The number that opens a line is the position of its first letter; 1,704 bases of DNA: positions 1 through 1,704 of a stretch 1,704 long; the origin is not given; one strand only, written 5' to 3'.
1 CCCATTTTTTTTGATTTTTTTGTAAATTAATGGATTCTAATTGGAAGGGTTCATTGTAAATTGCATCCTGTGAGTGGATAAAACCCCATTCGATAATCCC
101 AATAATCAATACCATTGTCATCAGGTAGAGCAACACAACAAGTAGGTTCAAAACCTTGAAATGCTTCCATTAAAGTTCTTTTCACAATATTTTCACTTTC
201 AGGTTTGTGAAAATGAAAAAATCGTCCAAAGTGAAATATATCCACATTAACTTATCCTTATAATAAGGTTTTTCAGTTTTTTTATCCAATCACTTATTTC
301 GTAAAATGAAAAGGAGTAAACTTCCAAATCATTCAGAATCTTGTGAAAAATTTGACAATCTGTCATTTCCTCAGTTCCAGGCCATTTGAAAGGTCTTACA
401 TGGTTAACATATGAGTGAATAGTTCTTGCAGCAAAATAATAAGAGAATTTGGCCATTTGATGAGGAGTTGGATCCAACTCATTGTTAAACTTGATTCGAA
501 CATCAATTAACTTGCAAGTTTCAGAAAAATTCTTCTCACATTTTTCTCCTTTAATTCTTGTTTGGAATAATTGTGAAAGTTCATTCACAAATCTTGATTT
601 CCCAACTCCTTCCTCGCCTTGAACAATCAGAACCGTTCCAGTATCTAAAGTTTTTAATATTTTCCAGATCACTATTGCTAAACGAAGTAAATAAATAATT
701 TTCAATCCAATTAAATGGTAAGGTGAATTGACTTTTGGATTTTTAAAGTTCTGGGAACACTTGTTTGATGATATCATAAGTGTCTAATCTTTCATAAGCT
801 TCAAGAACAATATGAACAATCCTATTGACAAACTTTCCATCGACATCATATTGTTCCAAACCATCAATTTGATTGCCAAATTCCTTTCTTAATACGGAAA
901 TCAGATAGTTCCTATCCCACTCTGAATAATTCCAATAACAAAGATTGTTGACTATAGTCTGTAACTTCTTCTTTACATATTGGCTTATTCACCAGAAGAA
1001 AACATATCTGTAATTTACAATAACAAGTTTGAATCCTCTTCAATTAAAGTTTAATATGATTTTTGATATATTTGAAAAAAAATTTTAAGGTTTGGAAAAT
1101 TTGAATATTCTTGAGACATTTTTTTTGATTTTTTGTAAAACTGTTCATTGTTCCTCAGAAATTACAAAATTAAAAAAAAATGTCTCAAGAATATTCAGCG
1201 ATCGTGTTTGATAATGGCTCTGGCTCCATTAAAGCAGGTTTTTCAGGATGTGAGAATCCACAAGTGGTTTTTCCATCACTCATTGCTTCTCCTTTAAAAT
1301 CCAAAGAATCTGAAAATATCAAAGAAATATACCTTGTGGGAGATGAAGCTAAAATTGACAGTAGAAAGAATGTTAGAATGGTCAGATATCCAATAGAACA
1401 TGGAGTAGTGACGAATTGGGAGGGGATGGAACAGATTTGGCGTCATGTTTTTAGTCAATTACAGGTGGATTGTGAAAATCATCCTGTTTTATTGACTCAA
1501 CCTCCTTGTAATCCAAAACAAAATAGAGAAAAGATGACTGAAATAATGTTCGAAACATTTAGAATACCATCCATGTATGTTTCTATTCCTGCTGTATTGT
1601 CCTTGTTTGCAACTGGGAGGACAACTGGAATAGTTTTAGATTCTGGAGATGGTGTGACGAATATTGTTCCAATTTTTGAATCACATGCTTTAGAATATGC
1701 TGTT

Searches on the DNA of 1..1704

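Call 41: search_rna_families(source=window, threshold=evalue, max_evalue=1)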
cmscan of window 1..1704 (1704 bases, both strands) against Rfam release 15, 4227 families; matches with E-value up to 1: 15.
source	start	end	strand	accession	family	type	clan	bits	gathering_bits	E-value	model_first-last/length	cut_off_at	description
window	1101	1199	+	RF03926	MIR1435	Gene; miRNA;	-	35.5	94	0.0042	1-186/186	no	MIR1435 microRNA precursor family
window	1101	1198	+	RF03955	MIR2934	Gene; miRNA;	-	35.3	100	0.00019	1-113/113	no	MIR2934 microRNA precursor family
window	1101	1198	-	RF03955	MIR2934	Gene; miRNA;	-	31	100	0.0023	1-113/113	no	MIR2934 microRNA precursor family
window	1104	1195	+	RF04134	MIR7504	Gene; miRNA;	-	31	83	0.0045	1-124/124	no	MIR7504 microRNA precursor family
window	1101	1196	-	RF03621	MIR4245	Gene; miRNA;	-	30.1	74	0.0079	1-128/128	no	MIR4245 microRNA precursor family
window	1100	1199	+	RF04209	MIR7533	Gene; miRNA;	-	29.3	230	0.0018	1-249/249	no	MIR7533 microRNA precursor family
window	1105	1194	-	RF04205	MIR2606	Gene; miRNA;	-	25.9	139.7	0.42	1-165/165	no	MIR2606 microRNA precursor family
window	1113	1186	+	RF03597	MIR6438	Gene; miRNA;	-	24.8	58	0.16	1-100/100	no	MIR6438 microRNA precursor family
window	1107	1190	+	RF03640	mir-3747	Gene; miRNA;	-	24.2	63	0.052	1-67/67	no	mir-3747 microRNA precursor family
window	1073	1210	-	RF01859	Phe_leader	Cis-reg; leader;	-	24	55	0.33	1-125/125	no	Phenylalanine leader peptide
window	1113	1186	-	RF03597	MIR6438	Gene; miRNA;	-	22.8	58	0.49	1-100/100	no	MIR6438 microRNA precursor family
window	654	704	-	RF00364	mir-BART2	Gene; miRNA;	-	22.2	60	0.49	1-62/62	no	mir-BART2 microRNA precursor family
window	1111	1190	+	RF04127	MIR8007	Gene; miRNA;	-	22.1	195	0.18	1-226/226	no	MIR8007 microRNA precursor family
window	699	748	+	RF01334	CRISPR-DR21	Gene; CRISPR;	-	22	48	0.8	1-37/37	no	CRISPR RNA direct repeat element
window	1100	1201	+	RF04129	MIR4240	Gene; miRNA;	-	18.2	200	0.34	1-206/206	no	MIR4240 microRNA precursor family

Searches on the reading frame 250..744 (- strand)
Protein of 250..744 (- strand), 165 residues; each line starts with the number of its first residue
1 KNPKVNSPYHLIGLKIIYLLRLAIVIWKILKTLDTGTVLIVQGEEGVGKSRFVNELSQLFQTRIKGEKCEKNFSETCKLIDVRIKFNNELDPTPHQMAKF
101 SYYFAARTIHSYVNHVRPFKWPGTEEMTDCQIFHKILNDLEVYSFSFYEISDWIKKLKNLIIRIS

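Call 21: search_protein_representatives(protein=window:250-744:-)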
Query: 165 residues. Proteins with E-value up to 0.001 (for the whole library): 3; up to 1e-10: 2; up to 1e-30: 2. The best 3 are listed.
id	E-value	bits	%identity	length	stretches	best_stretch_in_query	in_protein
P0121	1.3e-55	204.1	96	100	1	72-165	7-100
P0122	6.1e-35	136.9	97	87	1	1-69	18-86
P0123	5.9e-06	42.6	34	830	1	30-156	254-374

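Call 23: find_encoding_contigs(protein=P0121, flank=10000)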
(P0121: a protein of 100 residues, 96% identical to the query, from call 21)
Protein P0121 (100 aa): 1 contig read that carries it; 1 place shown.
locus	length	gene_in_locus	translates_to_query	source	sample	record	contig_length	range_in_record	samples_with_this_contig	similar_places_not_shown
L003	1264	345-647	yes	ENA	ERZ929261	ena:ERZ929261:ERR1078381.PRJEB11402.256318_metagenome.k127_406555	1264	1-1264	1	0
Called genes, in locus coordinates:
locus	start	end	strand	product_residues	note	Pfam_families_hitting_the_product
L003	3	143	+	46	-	?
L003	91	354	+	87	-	-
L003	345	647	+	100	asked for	-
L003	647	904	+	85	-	-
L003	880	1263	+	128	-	?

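Call 24: find_encoding_contigs(protein=P0122, flank=10000)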
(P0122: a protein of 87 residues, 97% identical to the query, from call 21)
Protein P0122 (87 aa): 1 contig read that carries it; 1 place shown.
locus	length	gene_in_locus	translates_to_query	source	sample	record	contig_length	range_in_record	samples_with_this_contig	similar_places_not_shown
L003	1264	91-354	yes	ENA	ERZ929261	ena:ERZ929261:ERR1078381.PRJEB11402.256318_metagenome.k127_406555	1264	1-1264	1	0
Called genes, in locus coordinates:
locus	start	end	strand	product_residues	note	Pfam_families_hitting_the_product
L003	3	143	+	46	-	?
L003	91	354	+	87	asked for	-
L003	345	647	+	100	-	-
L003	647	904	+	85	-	-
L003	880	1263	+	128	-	?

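Call 27: find_homologous_proteins(query=P0123, max_evalue=0.001)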
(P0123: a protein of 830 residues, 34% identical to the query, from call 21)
Query P0123 (830 aa): 3 proteins with E <= 0.001 among 7332 candidates.
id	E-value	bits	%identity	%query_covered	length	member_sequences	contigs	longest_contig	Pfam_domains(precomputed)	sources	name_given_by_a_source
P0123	0.0e+0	1896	100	100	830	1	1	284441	-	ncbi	ncbi:hypothetical protein ABK040_006463 [Willaertia magna]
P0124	1.2e-93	333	37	69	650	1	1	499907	-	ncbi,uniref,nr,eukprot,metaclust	ncbi:predicted protein [Naegleria gruberi]|uniref:Predicted protein n=1 Tax=Naegleria gruberi TaxID=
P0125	2.2e-22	97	36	14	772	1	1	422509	PF13401.13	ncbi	ncbi:hypothetical protein ABK040_006813 [Willaertia magna]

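Call 32: find_related_loci(query=window:250-744:-, collection=metagenome_contigs, flank=5000)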
Query window:250-744:- (165 aa) in metagenome_contigs; peptide patterns used: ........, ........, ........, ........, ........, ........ (x = any residue, [..] = any of these).
383 stretches matched a pattern; 1 encode a relative of the query (tblastn E <= 1e-3); 1 distinct loci.
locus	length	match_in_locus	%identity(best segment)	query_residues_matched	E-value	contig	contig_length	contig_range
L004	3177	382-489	42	35-70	9e-7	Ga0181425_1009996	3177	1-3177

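Call 39: search_protein_families(library=pfam, max_evalue=0.1, proteins=[P0123, P0124, P0125, L003:880-1263:+])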
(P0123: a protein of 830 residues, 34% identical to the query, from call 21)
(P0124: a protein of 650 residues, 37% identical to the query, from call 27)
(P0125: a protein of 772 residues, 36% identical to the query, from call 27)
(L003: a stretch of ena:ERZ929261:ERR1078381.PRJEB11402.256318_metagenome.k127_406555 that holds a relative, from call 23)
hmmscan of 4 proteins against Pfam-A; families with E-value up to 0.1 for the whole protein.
P0123 (830 aa): 0 families

P0124 (650 aa): 2 families
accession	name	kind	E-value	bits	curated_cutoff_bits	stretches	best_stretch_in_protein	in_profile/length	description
PF25711.1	crAss_THB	-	0.013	15.9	27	0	598-638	15-55/113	Crassvirus tail hub protein B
PF03936.21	Terpene_synth_C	-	0.039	13.7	26.3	1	47-85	125-163/241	Terpene synthase family, metal binding domain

P0125 (772 aa): 2 families
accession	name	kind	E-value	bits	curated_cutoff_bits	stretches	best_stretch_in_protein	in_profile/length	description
PF13401.12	AAA_22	-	1.5e-06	29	27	1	315-455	4-124/130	AAA domain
PF13173.12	AAA_14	-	1.3e-05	25.6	27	1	392-459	39-103/129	AAA domain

L003:880-1263:+ (128 aa): 1 family
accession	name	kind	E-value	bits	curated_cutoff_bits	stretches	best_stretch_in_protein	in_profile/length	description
PF00149.33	Metallophos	-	6.6e-05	23.9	21.5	1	42-120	5-74/191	Calcineurin-like phosphoesterase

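Call 44: find_encoding_contigs(protein=P0124, flank=1500, max_places=2)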
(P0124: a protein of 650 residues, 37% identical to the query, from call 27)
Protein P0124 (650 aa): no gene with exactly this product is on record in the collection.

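Call 45: find_encoding_contigs(protein=P0123, flank=1500, max_places=2)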
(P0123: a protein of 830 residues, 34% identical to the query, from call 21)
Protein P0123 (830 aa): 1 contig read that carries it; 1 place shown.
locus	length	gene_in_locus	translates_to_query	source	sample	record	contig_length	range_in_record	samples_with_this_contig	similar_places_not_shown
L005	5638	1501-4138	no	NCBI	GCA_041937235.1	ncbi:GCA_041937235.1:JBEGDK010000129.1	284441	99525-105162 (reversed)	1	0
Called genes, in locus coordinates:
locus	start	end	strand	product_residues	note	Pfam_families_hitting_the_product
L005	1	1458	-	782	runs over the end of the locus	-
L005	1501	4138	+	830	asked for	-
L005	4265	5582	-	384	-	PF01118:Semialdhyde_dh (weak), PF03435:Sacchrp_dh_NADP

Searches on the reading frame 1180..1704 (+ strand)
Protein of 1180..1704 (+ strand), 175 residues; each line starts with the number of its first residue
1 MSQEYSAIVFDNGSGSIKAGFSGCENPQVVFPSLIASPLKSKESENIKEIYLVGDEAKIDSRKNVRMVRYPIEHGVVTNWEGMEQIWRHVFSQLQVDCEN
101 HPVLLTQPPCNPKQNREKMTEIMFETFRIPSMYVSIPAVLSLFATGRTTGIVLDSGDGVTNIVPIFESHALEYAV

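Call 6: search_protein_families(library=pfam, max_evalue=1, proteins=[window:1180-1704:+])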
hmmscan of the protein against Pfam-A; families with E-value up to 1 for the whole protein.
seq(175 aa): 2 families
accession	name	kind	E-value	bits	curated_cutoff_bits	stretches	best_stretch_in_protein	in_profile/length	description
PF00022.25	Actin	-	8.6e-56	189.7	27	1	3-175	2-169/410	Actin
PF06723.19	MreB_Mbl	-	0.0085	15.4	27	1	46-110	35-103/327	MreB/Mbl protein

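Call 9: find_homologous_proteins(query=window:1180-1704:+)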
Query seq(175 aa) (175 aa): 5042 proteins with E <= 0.001 among 5101 candidates; the best 120 are listed.
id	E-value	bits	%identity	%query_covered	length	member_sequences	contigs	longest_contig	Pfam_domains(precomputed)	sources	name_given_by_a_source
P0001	3.6e-112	390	100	99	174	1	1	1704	PF00022.26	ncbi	ncbi:hypothetical protein NAEGRDRAFT_77005, partial [Naegleria gruberi]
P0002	5.8e-82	291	57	88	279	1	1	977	PF00022.26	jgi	jgi:actin-related protein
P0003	2.9e-74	266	63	70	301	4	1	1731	PF00022.26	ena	-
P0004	5.1e-67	243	42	90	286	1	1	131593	PF00022.26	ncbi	ncbi:hypothetical protein pdam_00019828, partial [Pocillopora damicornis]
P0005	1.7e-57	212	55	99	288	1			PF00022.26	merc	-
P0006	2.4e-57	211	59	99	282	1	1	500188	PF00022.26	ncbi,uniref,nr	ncbi:hypothetical protein BOX15_Mlig026523g4 [Macrostomum lignano]|uniref:Actin n=1 Tax=Macrostomum 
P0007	2.6e-57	211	56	99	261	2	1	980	PF00022.26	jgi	jgi:actin-related protein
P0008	5.5e-57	210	56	100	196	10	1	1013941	PF00022.26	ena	-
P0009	7.4e-57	209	55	99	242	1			PF00022.26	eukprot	eukprot:gene9241-1660_t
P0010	7.8e-57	209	55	99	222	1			PF00022.26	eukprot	eukprot:gene6207-9507_t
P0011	8.0e-57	209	58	100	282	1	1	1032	PF00022.26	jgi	-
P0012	8.1e-57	209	57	100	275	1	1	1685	PF00022.26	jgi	-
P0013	1.0e-56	209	57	98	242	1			PF00022.26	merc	-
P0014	1.1e-56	209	56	99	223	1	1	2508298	PF00022.26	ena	-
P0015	1.2e-56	209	57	100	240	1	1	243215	PF00022.26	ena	-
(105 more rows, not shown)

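Call 10: find_encoding_contigs(protein=P0001, flank=10000)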
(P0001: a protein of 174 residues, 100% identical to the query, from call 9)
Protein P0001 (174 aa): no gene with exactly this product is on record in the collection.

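Call 15: find_encoding_contigs(protein=P0003, flank=10000)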
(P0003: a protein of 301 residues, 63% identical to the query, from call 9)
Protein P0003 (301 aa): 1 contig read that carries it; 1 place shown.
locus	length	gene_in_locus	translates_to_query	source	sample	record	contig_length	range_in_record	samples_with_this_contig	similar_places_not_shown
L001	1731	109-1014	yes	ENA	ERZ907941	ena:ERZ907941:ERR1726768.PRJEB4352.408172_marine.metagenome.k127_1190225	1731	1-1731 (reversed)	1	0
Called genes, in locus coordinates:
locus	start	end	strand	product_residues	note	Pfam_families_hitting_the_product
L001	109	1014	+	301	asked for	PF00022:Actin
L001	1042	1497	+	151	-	PF00022:Actin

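Call 16: find_encoding_contigs(protein=P0002, flank=10000)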
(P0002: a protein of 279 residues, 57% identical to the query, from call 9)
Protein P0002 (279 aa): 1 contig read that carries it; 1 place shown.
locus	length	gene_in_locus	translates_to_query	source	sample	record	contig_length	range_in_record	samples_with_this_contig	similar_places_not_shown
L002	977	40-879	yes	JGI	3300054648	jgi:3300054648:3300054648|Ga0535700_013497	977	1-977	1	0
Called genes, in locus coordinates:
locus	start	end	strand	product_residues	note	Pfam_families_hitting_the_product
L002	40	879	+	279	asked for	PF00022:Actin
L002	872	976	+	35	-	?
